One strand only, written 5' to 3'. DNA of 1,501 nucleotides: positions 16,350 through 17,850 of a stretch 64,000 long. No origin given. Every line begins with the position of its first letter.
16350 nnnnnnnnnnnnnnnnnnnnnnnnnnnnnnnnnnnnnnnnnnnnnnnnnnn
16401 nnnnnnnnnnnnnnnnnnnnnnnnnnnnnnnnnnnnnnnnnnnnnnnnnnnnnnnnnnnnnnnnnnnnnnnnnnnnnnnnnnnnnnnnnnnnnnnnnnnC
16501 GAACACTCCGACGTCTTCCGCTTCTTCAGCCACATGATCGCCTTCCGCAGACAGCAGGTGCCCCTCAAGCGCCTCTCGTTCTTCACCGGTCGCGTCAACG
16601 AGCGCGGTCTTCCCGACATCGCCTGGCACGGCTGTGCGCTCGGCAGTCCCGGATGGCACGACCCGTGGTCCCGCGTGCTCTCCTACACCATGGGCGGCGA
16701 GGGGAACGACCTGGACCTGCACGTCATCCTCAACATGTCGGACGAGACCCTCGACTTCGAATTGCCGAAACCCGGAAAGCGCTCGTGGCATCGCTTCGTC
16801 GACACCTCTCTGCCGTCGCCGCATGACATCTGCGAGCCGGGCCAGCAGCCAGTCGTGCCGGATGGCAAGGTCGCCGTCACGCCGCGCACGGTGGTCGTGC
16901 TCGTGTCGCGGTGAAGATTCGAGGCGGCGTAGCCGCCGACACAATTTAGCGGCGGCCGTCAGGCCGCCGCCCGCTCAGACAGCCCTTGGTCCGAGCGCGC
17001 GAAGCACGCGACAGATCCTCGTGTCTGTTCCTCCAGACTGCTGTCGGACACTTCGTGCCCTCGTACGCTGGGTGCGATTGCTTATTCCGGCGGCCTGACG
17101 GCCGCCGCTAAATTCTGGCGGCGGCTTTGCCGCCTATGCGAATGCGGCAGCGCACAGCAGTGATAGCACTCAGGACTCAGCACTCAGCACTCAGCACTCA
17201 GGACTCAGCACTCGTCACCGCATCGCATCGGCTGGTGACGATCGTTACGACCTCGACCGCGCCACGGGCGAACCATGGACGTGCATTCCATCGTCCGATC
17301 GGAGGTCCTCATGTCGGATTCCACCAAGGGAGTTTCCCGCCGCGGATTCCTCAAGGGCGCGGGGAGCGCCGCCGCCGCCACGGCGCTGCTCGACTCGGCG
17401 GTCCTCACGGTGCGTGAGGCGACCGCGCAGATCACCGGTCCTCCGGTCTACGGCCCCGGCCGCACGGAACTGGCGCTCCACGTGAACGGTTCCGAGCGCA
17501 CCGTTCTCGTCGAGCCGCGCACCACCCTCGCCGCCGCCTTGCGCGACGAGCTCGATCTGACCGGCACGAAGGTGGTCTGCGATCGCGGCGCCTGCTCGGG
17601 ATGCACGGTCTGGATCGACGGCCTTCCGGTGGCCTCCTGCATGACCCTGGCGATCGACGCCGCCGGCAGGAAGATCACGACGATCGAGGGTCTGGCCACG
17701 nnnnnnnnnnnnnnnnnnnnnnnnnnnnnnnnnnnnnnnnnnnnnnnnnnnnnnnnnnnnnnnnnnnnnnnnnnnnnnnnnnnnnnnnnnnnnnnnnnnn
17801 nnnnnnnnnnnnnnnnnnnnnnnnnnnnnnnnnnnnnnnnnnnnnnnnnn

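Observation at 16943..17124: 182-bp MITE-like element with perfect 27-bp terminal inverted repeats between glgX and the molybdenum-hydroxylase operon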

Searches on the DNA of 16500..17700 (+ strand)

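Call 5: search_rna_families(source=window, start=16500, end=17700, threshold=evalue, max_evalue=10)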
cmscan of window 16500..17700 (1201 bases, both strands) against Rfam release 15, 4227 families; matches with E-value up to 10: 9.
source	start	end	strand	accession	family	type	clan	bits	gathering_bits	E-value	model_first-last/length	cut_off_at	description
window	16922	16969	-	RF01687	Acido-Lenti-1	Gene; sRNA;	-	31.5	37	5.1e-05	1-46/46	no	Acido-Lenti-1 RNA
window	17088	17134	+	RF01687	Acido-Lenti-1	Gene; sRNA;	-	27.6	37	0.00061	1-46/46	no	Acido-Lenti-1 RNA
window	16866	16935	-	RF02873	AS-traI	Gene; antisense;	-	21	99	0.49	1-77/77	no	Antisense to traI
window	17075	17107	+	RF02677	NsiR4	Gene; sRNA;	-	15.7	40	1.6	26-65/65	no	Nitrogen stress-induced RNA 4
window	17175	17221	-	RF01126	sR41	Gene; snRNA; snoRNA; CD-box;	-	15.6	54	0.62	1-53/53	no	Small nucleolar RNA sR41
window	16955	17126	-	RF00620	HCV_ARF_SL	Cis-reg;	-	15.5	42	6.1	1-136/136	no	Hepatitis C alternative reading frame stem-loop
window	16888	16978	+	RF01629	ceN39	Gene; snRNA; snoRNA; HACA-box;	-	13.8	35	6.6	1-131/131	no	Nematode snoRNA ceN39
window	16710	16761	-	RF01276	sR53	Gene; snRNA; snoRNA; CD-box;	-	12.2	49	5.9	1-60/60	no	Small nucleolar RNA sR53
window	16944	17116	+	RF01390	isrG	Gene; sRNA;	-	10.2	100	4.2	1-279/279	no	isrG Hfq binding RNA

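Call 10: search_rna_families(source=window, start=16880, end=17180, threshold=evalue, max_evalue=0.01, show_alignments=2)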
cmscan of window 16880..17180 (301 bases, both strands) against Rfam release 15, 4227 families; matches with E-value up to 0.01: 2.
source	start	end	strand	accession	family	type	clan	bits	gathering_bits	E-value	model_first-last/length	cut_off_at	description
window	16922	16969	-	RF01687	Acido-Lenti-1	Gene; sRNA;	-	31.5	37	1.3e-05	1-46/46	no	Acido-Lenti-1 RNA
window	17088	17134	+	RF01687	Acido-Lenti-1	Gene; sRNA;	-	27.6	37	0.00015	1-46/46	no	Acido-Lenti-1 RNA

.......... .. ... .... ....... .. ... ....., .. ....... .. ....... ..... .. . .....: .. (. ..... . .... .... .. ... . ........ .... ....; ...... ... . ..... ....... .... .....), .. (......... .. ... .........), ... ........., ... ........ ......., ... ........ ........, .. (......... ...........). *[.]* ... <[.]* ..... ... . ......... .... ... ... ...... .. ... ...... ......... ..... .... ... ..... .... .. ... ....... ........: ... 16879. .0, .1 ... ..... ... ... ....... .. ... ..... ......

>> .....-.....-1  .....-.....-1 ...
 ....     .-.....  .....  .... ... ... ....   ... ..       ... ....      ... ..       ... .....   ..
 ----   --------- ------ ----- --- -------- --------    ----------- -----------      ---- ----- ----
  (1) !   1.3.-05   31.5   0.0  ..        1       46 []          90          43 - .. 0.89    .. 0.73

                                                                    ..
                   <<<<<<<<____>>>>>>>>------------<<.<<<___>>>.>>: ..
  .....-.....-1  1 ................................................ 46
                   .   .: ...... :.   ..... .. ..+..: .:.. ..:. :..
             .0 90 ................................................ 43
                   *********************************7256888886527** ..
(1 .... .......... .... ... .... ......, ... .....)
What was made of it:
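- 16920..17014 (-): Left unit, read on the - strand: CTGTC, then hairpin 0 (17009-16995), spacer (16994-16970), hairpin 1 (16969-16950), linker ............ (16949-16938), hairpin 2 (16937-16923). Rfam RF01687 hits 16922-16969 (-) at 31.5 bits (calls 5, 10).
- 17041..17137 (+): Right unit: CTGTC, then hairpin 0 (17046-17060), spacer (17061-17087), hairpin 1 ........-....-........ (17088-17107), linker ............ (17108-17119), hairpin 2 (17120-17134). Rfam RF01687 hits 17088-17134 (+) at 27.6 bits (calls 5, 10).
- On Rfam RF01687 Acido-Lenti-1: The window's arms score 31.5 and 27.6 bits (calls 5, 10). Both arms align end to end over model positions 1-46, with the UGAC loop and CUAAAUU linker conserved and the stem fully compensated (call 10).
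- Both arms hit RF01687 at E = 1e-5 to 1e-4 in a local search (calls 5, 10).
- Tried and rejected: They appear only when a short stretch is searched (calls 5, 10).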

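Call 31: build_rna_model(alignment_id=A2, structure=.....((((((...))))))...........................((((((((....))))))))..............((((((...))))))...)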
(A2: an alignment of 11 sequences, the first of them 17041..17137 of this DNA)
Model R1 built from alignment A2 (11 sequences, 99 columns); structure: as given.
model positions 96; base pairs 20; branch points 2; effective number of sequences 1.44; information 0.596 bits per position. Calibrated on 0.2 Mb of random sequence (short: E-values are rough).
structure used (alignment columns):
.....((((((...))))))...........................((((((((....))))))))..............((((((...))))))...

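Call 33: search_with_rna_model(model_id=R1, sources=[window, L003, L004, L005, L006, L007, L008, L009, L010, L011, L012, L013, L014, L015, L016, L017, L018, L019, L020, L021, L022, L023, L024, L025, L026, L027, L028, L029, L030, L031, L032, L033, L034, L035, L036, L037, L038, L039, L040, L041, L042, L043, L044, L045, L046, L047, L048, L049], max_evalue=1)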
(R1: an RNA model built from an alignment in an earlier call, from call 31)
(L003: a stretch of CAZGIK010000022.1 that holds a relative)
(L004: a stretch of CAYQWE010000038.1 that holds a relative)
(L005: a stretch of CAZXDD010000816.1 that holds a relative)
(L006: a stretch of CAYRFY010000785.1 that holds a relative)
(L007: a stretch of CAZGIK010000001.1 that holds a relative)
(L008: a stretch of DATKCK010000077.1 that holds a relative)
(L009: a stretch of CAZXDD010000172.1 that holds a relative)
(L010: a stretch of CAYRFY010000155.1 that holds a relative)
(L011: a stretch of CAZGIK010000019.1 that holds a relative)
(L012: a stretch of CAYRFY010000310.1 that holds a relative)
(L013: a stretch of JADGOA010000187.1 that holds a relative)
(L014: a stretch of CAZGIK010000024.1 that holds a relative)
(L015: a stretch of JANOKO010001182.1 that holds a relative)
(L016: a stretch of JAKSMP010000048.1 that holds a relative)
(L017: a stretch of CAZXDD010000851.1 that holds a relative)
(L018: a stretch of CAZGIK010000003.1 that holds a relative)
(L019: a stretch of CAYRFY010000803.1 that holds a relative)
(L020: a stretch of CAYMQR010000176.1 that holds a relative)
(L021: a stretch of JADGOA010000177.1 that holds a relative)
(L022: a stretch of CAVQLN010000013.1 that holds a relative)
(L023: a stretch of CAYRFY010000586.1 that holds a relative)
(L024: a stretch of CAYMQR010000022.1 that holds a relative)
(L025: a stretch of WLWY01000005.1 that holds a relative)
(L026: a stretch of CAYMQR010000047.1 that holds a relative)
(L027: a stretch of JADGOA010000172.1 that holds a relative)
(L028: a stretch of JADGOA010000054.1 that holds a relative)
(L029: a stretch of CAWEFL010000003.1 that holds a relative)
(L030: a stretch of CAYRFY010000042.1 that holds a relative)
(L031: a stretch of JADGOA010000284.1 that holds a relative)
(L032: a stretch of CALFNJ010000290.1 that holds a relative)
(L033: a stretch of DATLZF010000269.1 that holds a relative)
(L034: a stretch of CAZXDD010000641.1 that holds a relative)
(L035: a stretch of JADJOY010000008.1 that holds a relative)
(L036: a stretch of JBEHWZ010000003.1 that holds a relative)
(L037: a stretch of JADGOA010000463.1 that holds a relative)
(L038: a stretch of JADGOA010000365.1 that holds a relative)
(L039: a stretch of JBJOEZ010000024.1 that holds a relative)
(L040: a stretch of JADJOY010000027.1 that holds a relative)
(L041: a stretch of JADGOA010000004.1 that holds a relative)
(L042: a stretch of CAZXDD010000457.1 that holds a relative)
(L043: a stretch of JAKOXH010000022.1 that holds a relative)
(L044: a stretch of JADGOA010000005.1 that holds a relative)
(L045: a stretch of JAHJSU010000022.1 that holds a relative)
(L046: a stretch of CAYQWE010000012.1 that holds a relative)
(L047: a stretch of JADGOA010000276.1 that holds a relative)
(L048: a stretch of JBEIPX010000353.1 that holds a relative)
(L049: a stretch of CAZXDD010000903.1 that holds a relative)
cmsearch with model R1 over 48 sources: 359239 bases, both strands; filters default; matches with E-value up to 1: 89.
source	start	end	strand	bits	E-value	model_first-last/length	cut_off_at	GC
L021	7178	7273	-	105.8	1.1e-22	1-96/96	no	0.69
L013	3982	4075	-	102.4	6.7e-22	1-96/96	no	0.7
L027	588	682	+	101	1.5e-21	1-96/96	no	0.69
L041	2972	3066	+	99.3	3.8e-21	1-96/96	no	0.76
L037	2520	2614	+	98.9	4.7e-21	1-96/96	no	0.68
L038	1723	1817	+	97.8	8.6e-21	1-96/96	no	0.73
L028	5688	5781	+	97.4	1.1e-20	1-96/96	no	0.67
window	17041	17137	+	97.1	1.2e-20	1-96/96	no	0.64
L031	215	307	+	92.6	1.4e-19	1-96/96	no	0.73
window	16920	17014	-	89.1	9.5e-19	1-96/96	no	0.73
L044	2895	2990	-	82.7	3.2e-17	1-96/96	no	0.72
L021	7295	7388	+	78.3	3.4e-16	1-96/96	no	0.72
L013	4093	4190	+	76.1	1.2e-15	1-96/96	no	0.74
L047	1415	1501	-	62.1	2.4e-12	1-96/96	no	0.72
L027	1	69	-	60.5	5.7e-12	1-72/96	3'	0.75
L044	3008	3119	+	56.1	6.3e-11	1-96/96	no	0.77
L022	7233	7325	-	42.9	8.3e-08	1-96/96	no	0.67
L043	3735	3827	+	42.1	1.3e-07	1-96/96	no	0.67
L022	7330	7419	+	38.2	1.1e-06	1-96/96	no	0.67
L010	2385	2475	+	32.6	2.3e-05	1-96/96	no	0.77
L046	1281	1364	-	31.4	4.4e-05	1-96/96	no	0.62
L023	19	103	-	28.1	0.00026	1-96/96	no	0.76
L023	176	260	-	27.6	0.00035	1-96/96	no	0.74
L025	3375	3445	-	25.6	0.001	1-96/96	no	0.52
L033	2575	2671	+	23.7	0.0029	1-96/96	no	0.7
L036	1708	1796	+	23.4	0.0034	1-96/96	no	0.61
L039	1683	1757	-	22.9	0.0046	1-96/96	no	0.79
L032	2674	2710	-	22.2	0.0066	26-66/96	no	0.73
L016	7725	7837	-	21.8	0.0081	1-96/96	no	0.43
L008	6689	6769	+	21.6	0.0091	1-96/96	no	0.56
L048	3621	3713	-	21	0.012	1-96/96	no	0.72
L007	3555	3575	+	20.9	0.013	46-66/96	no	0.81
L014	4484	4504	-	20.9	0.013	46-66/96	no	0.81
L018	2741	2761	-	20.9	0.013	46-66/96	no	0.81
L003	810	829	+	20.9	0.013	47-66/96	no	0.85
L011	4335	4354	-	20.9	0.013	47-66/96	no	0.85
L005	48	145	-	20.5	0.017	1-96/96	no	0.73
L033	64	86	-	20.4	0.017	44-66/96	no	0.83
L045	2619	2725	-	19.8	0.024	1-96/96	no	0.61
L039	1633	1654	-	19.7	0.026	45-66/96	no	0.73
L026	2865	2888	-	19.6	0.027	43-66/96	no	0.83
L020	3013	3101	-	19.5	0.028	1-96/96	no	0.73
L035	350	429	+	19.2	0.034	1-96/96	no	0.71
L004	2690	2728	+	18.6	0.047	28-66/96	no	0.69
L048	1250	1337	-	18.1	0.062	1-96/96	no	0.72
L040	7417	7438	+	17.4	0.088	45-66/96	no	0.82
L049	86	169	-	17.4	0.091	1-96/96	no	0.71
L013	4112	4191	-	17.2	0.1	1-96/96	no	0.73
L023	155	248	+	17.1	0.1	1-96/96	no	0.73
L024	5594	5617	-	17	0.11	43-66/96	no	0.88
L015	1360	1380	-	16.9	0.12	46-66/96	no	0.71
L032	2580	2678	+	16.9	0.12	1-96/96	no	0.59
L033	29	116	+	16.9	0.12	1-96/96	no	0.73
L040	7335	7421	-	16.8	0.12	1-96/96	no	0.72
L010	3116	3199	-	16.8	0.12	1-96/96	no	0.73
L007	3556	3595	-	16.5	0.14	27-66/96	no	0.7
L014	4464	4503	+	16.5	0.14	27-66/96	no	0.7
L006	23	108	+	16.5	0.15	1-96/96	no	0.78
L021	7176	7245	+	16.4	0.15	1-96/96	no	0.67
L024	5622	5641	+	16.3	0.16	47-66/96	no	0.85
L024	7298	7317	+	16.3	0.16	47-66/96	no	0.85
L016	7682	7799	+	16.2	0.17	1-96/96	no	0.44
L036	1700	1799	-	16.1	0.18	1-96/96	no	0.59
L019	1666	1758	-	15.9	0.2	1-96/96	no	0.81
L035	470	566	-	15.2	0.31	1-96/96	no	0.73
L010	2303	2322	+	14.9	0.34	47-66/96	no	0.9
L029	5386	5405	-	14.9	0.34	47-66/96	no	0.9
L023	353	372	-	14.9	0.34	47-66/96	no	0.9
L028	6040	6127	+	14.9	0.35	1-96/96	no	0.64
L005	25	99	+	14.6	0.41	1-96/96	no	0.76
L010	4884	4927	+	14.6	0.42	1-96/96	no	0.84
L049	66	134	+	14.3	0.48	1-96/96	no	0.75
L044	3070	3116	-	14.3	0.48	6-66/96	no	0.81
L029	7353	7448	+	14.2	0.51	1-96/96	no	0.67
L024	1238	1262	-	14.2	0.52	42-66/96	no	0.84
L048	1343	1433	+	14.2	0.52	1-96/96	no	0.64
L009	16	87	-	14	0.59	1-96/96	no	0.76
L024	1266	1285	+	13.9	0.6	47-66/96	no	0.85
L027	1241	1351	-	13.9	0.61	1-96/96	no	0.68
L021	7305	7389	-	13.9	0.62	1-96/96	no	0.72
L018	3637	3725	-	13.7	0.66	1-96/96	no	0.76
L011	4314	4354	+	13.7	0.66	26-66/96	no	0.71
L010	3096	3164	+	13.7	0.66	1-96/96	no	0.75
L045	2604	2689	+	13.6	0.72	1-96/96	no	0.57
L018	2721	2760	+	13.5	0.76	27-66/96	no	0.7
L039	5236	5257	-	13.3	0.83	72-93/96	no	0.68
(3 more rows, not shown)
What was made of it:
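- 16920..17137 (.): Whole element: a REPIN-like doublet of 218 bp, made of two inverted ~95-nt units with their 5' 'CTGTCG' ends facing inward. Covariance model R1 hits 16920-17014 (-) at 89.1 bits and 17041-17137 (+) at 97.1 bits (call 33).
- Well-conserved singlets are common (call 33). Half-elements occur alone (call 33).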

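Call 39: search_with_rna_model(model_id=R1, sources=[L050, L051, L053, L056], max_evalue=1)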
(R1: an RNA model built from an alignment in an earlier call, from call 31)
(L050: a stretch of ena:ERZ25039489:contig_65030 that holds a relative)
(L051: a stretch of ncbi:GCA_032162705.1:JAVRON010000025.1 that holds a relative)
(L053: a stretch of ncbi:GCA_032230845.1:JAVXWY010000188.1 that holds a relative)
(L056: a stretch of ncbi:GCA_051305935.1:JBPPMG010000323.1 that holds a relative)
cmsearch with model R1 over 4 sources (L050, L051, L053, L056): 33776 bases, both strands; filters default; matches with E-value up to 1: 12.
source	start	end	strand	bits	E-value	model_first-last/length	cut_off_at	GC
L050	1301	1395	+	98.2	6.4e-22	1-96/96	no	0.71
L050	1492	1588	-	88.4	1.3e-19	1-96/96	no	0.7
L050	682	779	-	85.7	5.7e-19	1-96/96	no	0.7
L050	546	635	+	63.2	1.2e-13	1-96/96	no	0.77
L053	4811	4905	+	35.1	5.3e-07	1-96/96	no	0.57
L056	4716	4798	+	24.8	0.00015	1-96/96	no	0.73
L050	680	756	+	20.6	0.0015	1-96/96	no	0.71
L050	589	665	-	17.3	0.0088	1-96/96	no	0.74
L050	1490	1560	+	17.2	0.0093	1-96/96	no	0.68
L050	1346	1376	-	12.4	0.13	36-66/96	no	0.68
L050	1882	1918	-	9.6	0.59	30-66/96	no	0.68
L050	1569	1583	+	9.5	0.61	6-20/96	no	0.87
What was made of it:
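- L050: units at 682-779 (-) and 1301-1395 (+) flank the gene at 830-1279 (call 39).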

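Call 73: search_with_rna_model(model_id=R1, sources=[L140], max_evalue=1)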
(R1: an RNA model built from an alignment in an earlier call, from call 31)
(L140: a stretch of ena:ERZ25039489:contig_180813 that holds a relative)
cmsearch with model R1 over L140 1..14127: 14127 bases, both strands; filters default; matches with E-value up to 1: 0.
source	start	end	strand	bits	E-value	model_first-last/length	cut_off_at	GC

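Call 79: search_with_rna_model(model_id=R1, sources=[L141, L142], max_evalue=0.01)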
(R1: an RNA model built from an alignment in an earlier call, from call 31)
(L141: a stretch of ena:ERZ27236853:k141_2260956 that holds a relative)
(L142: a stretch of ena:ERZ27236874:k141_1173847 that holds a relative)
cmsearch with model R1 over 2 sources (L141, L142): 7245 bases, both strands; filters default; matches with E-value up to 0.01: 10.
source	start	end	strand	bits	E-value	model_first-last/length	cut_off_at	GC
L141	3472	3566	+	93.4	1.9e-21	1-96/96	no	0.74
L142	632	726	+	93.4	1.9e-21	1-96/96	no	0.74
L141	3671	3767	-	90.3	1e-20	1-96/96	no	0.71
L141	2854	2950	-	85.4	1.4e-19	1-96/96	no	0.72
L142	14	110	-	85.4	1.4e-19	1-96/96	no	0.72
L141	3669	3748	+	22.3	0.00013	1-96/96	no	0.69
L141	2853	2928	+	20.4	0.00035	1-96/96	no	0.7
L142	13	88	+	20.4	0.00035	1-96/96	no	0.7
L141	3515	3610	-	15.6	0.0047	1-96/96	no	0.7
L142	675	770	-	15.6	0.0047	1-96/96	no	0.7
